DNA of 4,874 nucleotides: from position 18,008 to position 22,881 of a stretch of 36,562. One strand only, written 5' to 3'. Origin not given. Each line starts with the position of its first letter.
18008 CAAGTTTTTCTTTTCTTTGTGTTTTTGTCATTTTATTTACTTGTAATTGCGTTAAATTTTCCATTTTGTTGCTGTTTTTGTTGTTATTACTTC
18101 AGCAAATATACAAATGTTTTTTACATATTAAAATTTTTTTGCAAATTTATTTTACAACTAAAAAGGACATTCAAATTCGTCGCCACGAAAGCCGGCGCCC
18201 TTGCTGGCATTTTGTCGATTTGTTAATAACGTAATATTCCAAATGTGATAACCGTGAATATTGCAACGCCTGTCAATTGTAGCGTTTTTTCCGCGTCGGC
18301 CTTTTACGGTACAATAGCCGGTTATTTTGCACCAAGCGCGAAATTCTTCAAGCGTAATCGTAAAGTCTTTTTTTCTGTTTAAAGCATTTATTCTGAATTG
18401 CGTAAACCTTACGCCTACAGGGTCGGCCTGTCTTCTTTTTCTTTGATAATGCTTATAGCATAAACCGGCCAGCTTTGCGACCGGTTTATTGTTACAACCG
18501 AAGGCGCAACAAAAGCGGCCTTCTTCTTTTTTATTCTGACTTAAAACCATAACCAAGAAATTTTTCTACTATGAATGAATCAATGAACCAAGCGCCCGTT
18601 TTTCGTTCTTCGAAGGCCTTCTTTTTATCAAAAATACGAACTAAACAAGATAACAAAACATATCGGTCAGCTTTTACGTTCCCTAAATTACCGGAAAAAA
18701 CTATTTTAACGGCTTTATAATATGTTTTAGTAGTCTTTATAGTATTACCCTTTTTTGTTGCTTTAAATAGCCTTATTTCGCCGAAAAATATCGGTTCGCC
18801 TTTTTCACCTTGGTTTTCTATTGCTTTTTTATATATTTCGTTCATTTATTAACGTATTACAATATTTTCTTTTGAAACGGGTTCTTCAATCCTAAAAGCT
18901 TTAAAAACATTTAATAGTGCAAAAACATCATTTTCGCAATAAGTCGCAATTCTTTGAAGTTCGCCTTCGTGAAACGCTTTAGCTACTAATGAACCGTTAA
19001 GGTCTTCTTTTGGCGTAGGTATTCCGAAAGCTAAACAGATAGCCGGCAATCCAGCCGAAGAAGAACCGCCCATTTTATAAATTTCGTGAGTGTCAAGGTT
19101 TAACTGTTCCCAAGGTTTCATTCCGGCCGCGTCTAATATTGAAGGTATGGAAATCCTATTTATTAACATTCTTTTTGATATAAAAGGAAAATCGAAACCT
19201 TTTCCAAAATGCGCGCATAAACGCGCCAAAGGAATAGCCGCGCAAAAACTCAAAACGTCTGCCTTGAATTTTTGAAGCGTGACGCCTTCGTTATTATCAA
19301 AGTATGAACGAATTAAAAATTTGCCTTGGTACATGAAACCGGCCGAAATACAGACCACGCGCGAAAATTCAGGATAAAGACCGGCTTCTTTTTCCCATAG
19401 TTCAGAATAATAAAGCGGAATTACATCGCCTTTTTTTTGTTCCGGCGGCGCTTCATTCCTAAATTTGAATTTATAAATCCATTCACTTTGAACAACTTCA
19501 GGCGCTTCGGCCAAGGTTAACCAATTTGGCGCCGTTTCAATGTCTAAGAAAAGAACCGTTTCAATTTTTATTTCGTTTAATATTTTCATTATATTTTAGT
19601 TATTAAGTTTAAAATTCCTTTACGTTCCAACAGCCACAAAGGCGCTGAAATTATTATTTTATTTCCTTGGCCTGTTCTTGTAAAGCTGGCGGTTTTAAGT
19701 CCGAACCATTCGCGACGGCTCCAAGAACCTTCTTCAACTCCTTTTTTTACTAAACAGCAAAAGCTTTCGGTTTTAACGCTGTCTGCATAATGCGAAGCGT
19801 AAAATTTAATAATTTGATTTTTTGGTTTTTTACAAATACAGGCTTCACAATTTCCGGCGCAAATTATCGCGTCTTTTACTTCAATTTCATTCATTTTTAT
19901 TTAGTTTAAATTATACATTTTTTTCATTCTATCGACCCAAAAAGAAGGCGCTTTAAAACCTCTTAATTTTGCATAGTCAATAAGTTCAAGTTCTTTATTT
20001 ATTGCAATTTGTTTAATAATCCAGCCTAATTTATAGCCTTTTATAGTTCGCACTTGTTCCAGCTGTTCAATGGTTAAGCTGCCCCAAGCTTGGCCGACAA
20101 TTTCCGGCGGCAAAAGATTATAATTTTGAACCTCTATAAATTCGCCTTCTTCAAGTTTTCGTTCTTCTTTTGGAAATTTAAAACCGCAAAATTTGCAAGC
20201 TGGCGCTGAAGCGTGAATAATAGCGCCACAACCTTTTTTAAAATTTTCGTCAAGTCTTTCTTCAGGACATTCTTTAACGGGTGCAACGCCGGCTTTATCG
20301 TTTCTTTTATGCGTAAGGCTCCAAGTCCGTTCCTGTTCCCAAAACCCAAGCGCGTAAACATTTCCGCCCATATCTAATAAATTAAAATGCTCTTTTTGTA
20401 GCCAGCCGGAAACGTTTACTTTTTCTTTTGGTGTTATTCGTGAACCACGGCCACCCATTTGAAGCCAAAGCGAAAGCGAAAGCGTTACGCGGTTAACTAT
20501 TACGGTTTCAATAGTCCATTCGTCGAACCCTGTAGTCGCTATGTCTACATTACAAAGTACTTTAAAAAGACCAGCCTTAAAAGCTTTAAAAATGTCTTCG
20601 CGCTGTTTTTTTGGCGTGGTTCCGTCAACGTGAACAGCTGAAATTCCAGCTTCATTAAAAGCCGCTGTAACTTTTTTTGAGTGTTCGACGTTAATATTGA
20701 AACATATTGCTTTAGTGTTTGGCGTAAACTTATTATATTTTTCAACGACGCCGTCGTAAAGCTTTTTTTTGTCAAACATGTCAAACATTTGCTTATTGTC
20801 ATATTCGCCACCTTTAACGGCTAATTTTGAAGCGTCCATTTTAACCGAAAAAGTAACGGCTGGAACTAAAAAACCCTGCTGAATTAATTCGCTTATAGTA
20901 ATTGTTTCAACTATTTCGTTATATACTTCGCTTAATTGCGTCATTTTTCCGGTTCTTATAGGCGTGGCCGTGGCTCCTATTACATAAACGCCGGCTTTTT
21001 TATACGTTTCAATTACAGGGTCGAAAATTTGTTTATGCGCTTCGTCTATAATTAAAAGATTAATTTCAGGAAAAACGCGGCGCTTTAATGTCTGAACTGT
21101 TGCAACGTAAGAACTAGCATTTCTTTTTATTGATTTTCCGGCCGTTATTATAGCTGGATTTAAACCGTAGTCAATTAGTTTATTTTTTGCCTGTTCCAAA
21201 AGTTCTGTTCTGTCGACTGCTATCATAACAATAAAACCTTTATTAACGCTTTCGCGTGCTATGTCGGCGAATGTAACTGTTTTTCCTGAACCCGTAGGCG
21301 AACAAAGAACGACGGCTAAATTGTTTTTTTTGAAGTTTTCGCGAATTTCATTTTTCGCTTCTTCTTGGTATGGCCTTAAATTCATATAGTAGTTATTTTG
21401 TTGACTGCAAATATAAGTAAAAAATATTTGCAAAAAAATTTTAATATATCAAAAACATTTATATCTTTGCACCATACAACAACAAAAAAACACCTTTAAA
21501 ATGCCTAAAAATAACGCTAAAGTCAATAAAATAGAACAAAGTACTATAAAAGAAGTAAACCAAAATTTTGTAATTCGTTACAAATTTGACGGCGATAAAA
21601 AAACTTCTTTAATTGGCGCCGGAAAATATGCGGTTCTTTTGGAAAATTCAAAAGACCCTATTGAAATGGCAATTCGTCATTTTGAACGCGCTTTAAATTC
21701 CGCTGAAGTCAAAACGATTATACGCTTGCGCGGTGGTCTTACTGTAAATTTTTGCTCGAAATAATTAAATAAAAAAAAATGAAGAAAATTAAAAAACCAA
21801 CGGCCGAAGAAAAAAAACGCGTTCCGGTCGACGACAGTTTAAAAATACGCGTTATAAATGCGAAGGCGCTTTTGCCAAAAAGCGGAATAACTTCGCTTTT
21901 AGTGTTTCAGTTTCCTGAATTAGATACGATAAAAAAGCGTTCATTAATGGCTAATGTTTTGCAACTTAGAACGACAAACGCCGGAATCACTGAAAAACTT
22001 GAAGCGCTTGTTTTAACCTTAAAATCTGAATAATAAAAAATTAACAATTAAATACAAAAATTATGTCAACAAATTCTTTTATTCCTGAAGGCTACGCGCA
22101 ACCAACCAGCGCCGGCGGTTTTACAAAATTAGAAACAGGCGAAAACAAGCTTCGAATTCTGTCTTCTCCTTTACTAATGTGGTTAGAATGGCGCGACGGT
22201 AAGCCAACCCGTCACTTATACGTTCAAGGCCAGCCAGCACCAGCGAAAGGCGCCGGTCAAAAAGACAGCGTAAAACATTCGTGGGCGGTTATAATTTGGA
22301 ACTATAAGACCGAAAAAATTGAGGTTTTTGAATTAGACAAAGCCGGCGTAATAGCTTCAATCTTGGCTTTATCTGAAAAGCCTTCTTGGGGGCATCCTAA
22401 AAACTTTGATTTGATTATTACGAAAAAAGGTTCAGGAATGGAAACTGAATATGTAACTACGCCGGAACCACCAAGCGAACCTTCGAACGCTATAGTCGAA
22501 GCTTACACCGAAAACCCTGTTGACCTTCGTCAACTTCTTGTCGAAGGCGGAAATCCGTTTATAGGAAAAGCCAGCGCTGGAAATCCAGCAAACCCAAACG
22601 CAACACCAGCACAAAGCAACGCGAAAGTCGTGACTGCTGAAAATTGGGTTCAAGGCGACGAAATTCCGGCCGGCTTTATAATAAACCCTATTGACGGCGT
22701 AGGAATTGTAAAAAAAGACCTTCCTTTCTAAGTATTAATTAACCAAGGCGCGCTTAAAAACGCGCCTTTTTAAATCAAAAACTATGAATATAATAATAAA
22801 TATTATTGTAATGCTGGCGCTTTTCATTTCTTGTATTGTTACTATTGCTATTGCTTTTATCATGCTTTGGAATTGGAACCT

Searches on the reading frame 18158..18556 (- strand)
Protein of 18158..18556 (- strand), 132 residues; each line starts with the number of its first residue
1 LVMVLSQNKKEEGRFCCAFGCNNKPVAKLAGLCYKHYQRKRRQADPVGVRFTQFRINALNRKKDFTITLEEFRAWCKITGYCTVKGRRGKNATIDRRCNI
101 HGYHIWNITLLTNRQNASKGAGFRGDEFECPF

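Call 61: search_protein_families(library=phrogs, proteins=[window:18158-18556:-], max_evalue=0.001)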
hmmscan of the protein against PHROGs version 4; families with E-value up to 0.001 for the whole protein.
window:18158-18556:- (132 aa): 3 families
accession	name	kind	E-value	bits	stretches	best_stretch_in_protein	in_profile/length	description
phrog_3322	-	DNA, RNA and nucleotide metabolism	4.4e-19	69.9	1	8-120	17-134/162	endonuclease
phrog_1035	-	DNA, RNA and nucleotide metabolism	5e-10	40.7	1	33-121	95-212/271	endonuclease VII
phrog_16521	-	unknown function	0.00033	21.9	1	44-117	4-77/178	-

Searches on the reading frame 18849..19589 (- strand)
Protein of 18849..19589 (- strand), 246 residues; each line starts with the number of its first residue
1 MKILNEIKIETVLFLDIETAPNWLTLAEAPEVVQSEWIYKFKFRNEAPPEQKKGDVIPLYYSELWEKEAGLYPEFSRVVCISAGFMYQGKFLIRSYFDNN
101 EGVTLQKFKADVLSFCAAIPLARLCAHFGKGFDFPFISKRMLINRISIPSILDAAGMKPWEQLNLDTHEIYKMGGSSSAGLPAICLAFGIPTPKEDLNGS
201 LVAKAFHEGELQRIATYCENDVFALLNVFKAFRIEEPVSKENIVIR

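Call 62: search_protein_families(library=phrogs, proteins=[window:18849-19589:-], max_evalue=0.001)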
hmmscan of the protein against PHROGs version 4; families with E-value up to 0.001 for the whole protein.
window:18849-19589:- (246 aa): 2 families
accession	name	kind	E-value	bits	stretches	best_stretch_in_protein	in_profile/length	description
phrog_25228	-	DNA, RNA and nucleotide metabolism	2e-30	107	1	2-235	3-229/326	3'-5' exonuclease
phrog_403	-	DNA, RNA and nucleotide metabolism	1.2e-08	35.3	1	126-233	146-247/321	DNA polymerase exonuclease subunit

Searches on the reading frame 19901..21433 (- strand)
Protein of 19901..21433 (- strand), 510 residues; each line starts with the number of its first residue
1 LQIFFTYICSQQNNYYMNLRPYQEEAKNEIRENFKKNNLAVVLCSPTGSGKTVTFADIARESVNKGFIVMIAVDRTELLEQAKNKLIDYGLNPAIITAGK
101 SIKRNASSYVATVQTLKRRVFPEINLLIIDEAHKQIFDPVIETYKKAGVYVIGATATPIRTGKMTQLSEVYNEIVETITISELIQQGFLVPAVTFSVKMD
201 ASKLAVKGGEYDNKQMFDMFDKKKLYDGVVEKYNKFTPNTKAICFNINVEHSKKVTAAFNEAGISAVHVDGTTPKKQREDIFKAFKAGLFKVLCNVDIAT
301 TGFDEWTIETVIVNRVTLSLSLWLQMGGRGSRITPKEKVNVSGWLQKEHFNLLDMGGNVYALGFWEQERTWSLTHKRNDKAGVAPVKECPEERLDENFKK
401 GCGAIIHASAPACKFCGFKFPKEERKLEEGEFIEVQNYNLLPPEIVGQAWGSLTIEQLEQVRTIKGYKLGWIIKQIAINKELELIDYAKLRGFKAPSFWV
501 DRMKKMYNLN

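Call 21: search_protein_families(library=pfam, proteins=[window:19901-21433:-], max_evalue=0.01)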
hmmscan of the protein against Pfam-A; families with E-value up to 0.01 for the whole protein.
window:19901-21433:- (510 aa): 6 families
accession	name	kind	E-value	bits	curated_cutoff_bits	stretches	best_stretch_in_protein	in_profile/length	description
PF04851.21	ResIII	-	2e-23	83.5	22.5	1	17-160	2-164/164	Type III restriction enzyme, res subunit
PF00271.37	Helicase_C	-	1.6e-12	48.1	23.5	1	237-333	13-109/110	Helicase conserved C-terminal domain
PF00270.35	DEAD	-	2.4e-10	40.9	26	1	20-160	1-162/167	DEAD/DEAH box helicase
PF18766.7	SWI2_SNF2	-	2.6e-09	37.5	26.7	1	23-208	2-203/221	SWI2/SNF2 ATPase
PF13401.12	AAA_22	-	0.00078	20.2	27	1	38-134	5-95/130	AAA domain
PF00437.27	T2SSE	-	0.0044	16.2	24.9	1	21-61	125-165/370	Type II/IV secretion system protein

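Call 63: search_protein_families(library=padloc, proteins=[window:19901-21433:-], max_evalue=0.01)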
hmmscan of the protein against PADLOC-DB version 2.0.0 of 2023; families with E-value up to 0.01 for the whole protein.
window:19901-21433:- (510 aa): 20 families
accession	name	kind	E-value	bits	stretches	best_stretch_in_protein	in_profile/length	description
PDLC02707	PbeA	-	2e-17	61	1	11-191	245-449/672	PbeA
PDLC02704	PbeA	-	6.1e-13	46.1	1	17-191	253-454/682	PbeA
PDLC03659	mREase_IV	-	3.9e-12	42.9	1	42-338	243-558/945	Type IV methyl-directed restriction enzyme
PDLC03658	mREase_IV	-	5e-11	39.1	1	30-345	234-558/953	Type IV methyl-directed restriction enzyme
PDLC03047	REase_I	-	4e-10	36.1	1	17-192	342-528/1107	Type I restriction enzyme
PDLC03042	REase_I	-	4e-06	22.5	0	17-117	443-553/1170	Type I restriction enzyme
PDLC02350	AbiO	-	5.3e-06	23.5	1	13-135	175-269/468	AbiO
PDLC01439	typeIV_DinG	-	6e-06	23.2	1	16-83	14-76/575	CAS-IV-A; associated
PDLC02372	Nhi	-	2.2e-05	21.3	1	14-135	180-275/470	-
PDLC02705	PbeA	-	2.3e-05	20.8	0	15-82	246-309/691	PbeA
PDLC01710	Cas3a1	-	7.5e-05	19.4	1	19-65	197-245/745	Cas3_1_CAS-I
PDLC01089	C3a193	-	8.8e-05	19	1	180-334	428-583/983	poss. alt. Cas3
PDLC02865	DpdF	-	0.00076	15.1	1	239-333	977-1070/1499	DpdF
PDLC02896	DpdJ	-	0.00089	15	1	15-55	156-197/1487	DpdJ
PDLC01730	typeIV_DinG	-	0.0012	15.3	0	14-86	116-188/802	Csf4_1_IVA1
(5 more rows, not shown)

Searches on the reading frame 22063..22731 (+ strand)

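Call 21: search_protein_families(library=pfam, proteins=[window:22063-22731:+], max_evalue=0.01)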
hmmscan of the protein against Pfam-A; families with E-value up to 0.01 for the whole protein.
window:22063-22731:+ (222 aa): 0 families

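Call 62: search_protein_families(library=phrogs, proteins=[window:22063-22731:+], max_evalue=0.001)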
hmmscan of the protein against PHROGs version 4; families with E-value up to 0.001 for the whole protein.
window:22063-22731:+ (222 aa): 2 families
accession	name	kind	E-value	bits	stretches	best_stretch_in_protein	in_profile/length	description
phrog_8542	-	unknown function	6.3e-27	95.8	2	68-192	116-255/298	-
phrog_1192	-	DNA, RNA and nucleotide metabolism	2.4e-08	34.8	1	70-159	131-216/326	single strand DNA binding protein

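Call 63: search_protein_families(library=padloc, proteins=[window:22063-22731:+], max_evalue=0.01)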
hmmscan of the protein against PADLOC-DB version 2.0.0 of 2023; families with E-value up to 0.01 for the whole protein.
window:22063-22731:+ (222 aa): 0 families
